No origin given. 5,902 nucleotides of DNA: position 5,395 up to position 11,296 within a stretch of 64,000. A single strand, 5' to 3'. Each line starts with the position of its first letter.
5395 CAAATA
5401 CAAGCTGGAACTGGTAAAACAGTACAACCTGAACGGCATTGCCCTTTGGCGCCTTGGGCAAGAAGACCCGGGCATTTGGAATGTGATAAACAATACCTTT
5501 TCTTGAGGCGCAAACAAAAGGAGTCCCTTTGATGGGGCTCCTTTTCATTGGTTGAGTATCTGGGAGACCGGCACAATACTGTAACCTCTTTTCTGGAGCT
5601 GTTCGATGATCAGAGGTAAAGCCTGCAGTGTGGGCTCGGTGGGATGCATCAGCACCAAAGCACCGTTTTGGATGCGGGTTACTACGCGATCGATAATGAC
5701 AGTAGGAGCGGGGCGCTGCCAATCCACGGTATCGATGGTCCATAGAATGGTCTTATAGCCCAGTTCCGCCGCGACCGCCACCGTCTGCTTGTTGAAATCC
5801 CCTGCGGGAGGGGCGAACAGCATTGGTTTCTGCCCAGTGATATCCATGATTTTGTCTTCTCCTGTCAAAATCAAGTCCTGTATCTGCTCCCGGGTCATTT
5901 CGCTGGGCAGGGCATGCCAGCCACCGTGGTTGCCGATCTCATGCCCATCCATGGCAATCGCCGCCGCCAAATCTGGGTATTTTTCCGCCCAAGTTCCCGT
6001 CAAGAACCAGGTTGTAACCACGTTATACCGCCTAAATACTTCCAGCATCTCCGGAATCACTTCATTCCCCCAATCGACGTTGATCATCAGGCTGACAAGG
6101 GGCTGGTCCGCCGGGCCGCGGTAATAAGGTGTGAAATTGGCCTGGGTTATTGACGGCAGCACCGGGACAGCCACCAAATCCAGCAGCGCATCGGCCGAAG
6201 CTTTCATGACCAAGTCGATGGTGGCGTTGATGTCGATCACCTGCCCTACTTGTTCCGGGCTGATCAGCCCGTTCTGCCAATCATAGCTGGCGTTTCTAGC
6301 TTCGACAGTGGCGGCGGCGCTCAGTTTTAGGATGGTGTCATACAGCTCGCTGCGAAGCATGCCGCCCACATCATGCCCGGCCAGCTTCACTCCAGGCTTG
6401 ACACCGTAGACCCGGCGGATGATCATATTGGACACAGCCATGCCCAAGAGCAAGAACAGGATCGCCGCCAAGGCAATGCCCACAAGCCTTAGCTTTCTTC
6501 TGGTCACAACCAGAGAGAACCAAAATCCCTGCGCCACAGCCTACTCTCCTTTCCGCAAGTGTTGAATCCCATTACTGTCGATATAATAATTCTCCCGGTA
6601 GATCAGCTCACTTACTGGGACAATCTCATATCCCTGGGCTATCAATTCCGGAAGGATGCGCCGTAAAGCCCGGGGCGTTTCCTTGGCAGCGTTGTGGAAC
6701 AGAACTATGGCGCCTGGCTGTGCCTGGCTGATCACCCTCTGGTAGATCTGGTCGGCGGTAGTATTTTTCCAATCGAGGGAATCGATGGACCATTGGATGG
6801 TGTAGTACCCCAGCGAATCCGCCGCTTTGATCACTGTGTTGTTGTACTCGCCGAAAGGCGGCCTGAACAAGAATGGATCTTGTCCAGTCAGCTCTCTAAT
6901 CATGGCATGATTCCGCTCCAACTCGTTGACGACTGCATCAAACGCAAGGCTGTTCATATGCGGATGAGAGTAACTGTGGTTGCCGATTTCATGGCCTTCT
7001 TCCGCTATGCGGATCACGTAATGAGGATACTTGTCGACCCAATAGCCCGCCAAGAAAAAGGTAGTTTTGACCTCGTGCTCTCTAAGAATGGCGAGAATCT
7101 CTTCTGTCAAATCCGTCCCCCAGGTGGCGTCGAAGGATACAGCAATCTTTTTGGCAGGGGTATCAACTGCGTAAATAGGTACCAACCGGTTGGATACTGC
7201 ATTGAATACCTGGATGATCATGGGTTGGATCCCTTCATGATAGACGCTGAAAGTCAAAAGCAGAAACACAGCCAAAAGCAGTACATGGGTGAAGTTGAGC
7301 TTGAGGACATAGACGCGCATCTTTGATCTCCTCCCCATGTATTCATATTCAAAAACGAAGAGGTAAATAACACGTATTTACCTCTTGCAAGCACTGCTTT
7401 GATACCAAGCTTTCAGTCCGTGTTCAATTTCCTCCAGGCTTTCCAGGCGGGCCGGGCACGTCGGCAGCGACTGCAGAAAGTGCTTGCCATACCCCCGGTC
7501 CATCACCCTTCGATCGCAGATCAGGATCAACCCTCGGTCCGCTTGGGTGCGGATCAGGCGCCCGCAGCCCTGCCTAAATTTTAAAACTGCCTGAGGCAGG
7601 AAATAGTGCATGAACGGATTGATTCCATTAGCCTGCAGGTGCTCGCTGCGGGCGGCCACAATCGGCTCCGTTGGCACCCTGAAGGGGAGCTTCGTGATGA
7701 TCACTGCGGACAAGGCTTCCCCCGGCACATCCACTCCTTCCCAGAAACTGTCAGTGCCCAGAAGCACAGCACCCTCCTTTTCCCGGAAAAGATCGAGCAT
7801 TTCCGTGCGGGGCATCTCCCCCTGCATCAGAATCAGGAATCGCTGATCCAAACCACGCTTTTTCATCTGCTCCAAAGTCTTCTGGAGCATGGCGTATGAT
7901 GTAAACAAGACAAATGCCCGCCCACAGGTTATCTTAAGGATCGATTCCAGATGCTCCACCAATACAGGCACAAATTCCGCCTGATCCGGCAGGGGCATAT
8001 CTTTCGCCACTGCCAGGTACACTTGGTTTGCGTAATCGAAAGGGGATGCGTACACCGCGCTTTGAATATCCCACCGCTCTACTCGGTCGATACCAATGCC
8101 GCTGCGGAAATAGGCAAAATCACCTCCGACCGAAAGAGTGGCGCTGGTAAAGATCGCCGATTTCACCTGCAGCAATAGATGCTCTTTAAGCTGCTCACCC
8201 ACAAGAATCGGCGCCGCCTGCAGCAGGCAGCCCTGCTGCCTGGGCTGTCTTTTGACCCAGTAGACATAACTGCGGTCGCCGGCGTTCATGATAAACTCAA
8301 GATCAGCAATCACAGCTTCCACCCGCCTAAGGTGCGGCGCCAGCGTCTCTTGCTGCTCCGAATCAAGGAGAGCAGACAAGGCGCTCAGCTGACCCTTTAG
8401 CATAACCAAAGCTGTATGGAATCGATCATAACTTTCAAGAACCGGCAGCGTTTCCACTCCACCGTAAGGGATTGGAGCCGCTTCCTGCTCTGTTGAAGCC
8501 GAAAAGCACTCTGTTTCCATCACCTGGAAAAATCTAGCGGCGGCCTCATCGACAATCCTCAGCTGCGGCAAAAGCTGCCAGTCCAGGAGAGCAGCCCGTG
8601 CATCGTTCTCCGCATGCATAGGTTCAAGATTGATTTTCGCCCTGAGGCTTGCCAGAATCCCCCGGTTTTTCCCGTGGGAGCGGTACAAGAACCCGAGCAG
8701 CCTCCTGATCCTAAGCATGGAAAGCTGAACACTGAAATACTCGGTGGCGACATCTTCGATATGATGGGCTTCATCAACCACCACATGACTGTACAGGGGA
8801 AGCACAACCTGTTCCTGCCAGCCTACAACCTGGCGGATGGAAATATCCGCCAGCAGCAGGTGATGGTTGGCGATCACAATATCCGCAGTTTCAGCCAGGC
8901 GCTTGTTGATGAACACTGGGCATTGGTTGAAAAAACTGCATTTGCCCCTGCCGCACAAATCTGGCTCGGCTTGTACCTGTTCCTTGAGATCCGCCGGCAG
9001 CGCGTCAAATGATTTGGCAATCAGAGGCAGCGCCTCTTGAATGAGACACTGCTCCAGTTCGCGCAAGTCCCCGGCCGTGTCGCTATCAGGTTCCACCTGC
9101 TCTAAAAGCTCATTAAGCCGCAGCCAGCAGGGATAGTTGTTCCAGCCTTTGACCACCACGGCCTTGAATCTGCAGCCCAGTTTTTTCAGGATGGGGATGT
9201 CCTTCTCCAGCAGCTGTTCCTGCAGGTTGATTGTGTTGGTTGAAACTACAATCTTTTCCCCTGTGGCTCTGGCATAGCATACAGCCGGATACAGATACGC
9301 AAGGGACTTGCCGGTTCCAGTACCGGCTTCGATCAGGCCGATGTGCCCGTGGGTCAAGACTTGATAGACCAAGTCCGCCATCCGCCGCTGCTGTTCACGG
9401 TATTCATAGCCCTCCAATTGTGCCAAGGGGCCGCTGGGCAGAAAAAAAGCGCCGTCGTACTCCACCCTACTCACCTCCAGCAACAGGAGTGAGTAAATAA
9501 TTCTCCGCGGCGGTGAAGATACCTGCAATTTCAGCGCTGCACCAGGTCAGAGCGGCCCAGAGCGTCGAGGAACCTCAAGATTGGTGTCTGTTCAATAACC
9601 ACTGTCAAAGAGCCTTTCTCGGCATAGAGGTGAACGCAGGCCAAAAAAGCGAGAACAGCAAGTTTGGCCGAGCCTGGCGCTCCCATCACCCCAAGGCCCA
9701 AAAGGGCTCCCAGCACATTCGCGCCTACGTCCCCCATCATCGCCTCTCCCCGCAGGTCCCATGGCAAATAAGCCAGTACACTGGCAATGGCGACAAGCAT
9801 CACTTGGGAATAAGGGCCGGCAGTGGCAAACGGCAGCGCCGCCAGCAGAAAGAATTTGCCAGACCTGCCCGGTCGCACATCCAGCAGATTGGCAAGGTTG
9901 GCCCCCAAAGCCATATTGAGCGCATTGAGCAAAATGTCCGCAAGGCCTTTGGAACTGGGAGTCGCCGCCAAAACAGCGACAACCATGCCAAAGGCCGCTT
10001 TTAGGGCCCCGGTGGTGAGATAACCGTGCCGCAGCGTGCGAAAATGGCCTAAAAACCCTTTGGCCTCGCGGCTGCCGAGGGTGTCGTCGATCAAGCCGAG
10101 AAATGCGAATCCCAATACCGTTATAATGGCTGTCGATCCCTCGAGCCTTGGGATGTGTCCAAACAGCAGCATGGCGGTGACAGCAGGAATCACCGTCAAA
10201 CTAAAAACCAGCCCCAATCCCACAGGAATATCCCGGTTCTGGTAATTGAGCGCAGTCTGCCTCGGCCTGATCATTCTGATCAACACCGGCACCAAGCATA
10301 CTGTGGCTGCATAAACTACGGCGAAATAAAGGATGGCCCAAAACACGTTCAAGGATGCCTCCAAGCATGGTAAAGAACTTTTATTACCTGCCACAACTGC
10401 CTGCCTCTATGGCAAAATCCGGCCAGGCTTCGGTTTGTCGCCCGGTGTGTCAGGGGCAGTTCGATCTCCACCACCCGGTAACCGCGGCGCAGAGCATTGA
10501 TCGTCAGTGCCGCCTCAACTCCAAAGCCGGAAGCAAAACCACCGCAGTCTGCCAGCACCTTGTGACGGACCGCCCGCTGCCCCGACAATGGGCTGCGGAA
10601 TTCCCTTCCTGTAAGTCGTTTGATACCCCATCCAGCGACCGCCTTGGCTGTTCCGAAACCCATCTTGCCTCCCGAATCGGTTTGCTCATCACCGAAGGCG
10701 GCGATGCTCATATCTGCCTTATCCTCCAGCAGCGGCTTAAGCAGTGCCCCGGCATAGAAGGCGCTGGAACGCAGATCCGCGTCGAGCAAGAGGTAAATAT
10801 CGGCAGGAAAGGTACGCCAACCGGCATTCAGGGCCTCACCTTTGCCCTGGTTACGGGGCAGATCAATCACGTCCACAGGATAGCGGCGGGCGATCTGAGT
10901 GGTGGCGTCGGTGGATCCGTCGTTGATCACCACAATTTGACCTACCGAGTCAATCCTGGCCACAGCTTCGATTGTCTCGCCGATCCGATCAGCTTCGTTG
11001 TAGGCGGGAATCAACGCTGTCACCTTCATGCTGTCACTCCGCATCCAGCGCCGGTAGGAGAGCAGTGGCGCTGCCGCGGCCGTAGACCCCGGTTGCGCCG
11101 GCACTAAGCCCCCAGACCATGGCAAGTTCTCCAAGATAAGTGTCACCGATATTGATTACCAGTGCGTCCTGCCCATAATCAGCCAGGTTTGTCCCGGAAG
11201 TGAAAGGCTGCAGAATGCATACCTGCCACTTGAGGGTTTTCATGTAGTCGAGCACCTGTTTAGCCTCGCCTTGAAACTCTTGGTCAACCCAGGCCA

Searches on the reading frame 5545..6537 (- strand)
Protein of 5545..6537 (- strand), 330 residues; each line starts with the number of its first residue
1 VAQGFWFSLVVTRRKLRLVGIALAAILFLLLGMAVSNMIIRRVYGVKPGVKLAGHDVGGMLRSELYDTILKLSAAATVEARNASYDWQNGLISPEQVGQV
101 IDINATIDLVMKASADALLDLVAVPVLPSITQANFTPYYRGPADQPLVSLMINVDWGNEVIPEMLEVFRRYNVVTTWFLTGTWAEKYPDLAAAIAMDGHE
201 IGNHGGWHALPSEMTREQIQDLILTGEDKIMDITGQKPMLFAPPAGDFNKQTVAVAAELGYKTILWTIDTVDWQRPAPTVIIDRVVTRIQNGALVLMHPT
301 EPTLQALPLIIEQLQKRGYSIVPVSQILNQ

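Call 30: search_protein_families(library=pfam, proteins=[window:5545-6537:-], max_evalue=0.00001)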
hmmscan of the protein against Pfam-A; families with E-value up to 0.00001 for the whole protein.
window:5545-6537:- (330 aa): 1 family
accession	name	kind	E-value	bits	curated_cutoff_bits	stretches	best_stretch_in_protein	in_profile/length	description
PF01522.26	Polysacc_deac_1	-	8.3e-28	97.3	23.1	1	143-263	4-123/124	Polysaccharide deacetylase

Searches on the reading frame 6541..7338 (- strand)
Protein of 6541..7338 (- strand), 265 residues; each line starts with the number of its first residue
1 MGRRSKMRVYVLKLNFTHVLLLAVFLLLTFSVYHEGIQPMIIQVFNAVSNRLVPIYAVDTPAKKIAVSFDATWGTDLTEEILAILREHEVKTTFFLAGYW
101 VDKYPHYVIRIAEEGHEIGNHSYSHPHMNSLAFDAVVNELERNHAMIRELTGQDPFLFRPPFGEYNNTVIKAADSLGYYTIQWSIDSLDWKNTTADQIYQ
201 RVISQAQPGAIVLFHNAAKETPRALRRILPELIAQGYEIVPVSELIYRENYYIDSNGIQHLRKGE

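Call 30: search_protein_families(library=pfam, proteins=[window:6541-7338:-], max_evalue=0.00001)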
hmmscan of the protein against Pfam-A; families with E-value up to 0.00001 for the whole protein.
window:6541-7338:- (265 aa): 1 family
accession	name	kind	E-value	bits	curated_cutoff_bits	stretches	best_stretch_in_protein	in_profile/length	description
PF01522.26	Polysacc_deac_1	-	2.2e-37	128.2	23.1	1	58-180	2-123/124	Polysaccharide deacetylase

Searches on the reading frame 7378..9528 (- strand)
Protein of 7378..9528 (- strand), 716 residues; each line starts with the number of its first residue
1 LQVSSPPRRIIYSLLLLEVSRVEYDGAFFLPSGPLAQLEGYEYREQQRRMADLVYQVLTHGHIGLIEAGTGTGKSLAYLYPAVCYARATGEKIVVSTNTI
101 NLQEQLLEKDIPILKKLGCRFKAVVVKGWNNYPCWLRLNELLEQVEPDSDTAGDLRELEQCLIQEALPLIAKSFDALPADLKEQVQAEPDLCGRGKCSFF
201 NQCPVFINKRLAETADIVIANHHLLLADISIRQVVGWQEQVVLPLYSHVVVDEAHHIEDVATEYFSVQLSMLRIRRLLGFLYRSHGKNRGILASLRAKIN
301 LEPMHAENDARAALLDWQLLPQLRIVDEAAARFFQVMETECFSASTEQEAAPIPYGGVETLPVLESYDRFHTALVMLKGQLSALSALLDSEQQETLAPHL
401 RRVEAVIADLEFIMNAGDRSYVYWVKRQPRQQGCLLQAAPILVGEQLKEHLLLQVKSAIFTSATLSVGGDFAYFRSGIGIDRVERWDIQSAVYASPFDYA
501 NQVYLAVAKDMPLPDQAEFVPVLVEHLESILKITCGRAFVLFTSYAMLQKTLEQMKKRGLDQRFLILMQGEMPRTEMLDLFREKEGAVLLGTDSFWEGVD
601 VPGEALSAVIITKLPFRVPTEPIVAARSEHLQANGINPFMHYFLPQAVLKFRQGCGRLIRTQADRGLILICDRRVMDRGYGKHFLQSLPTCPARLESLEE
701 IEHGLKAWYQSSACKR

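Call 30: search_protein_families(library=pfam, proteins=[window:7378-9528:-], max_evalue=0.00001)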
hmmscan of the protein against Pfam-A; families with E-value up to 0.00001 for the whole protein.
window:7378-9528:- (716 aa): 3 families
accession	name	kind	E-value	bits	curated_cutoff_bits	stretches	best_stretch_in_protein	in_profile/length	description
PF13307.12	Helicase_C_2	-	1.6e-49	168.7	25.3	1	528-690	2-169/170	Helicase C-terminal domain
PF00270.35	DEAD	-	2.5e-11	44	26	0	56-124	9-78/167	DEAD/DEAH box helicase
PF06733.21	DEAD_2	-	5.2e-09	36.4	21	1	198-270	101-168/172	DEAD_2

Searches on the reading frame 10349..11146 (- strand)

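Call 30: search_protein_families(library=pfam, proteins=[window:10349-11146:-], max_evalue=0.00001)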
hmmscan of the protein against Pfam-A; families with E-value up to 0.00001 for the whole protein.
window:10349-11146:- (265 aa): 2 families
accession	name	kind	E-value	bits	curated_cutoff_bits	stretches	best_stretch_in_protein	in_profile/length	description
PF00535.33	Glycos_transf_2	-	3.8e-23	82.7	23.3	1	44-163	2-127/168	Glycosyl transferase family 2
PF13641.12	Glyco_tranf_2_3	-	7.4e-10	39.7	27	1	42-244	3-220/230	Glycosyltransferase like family 2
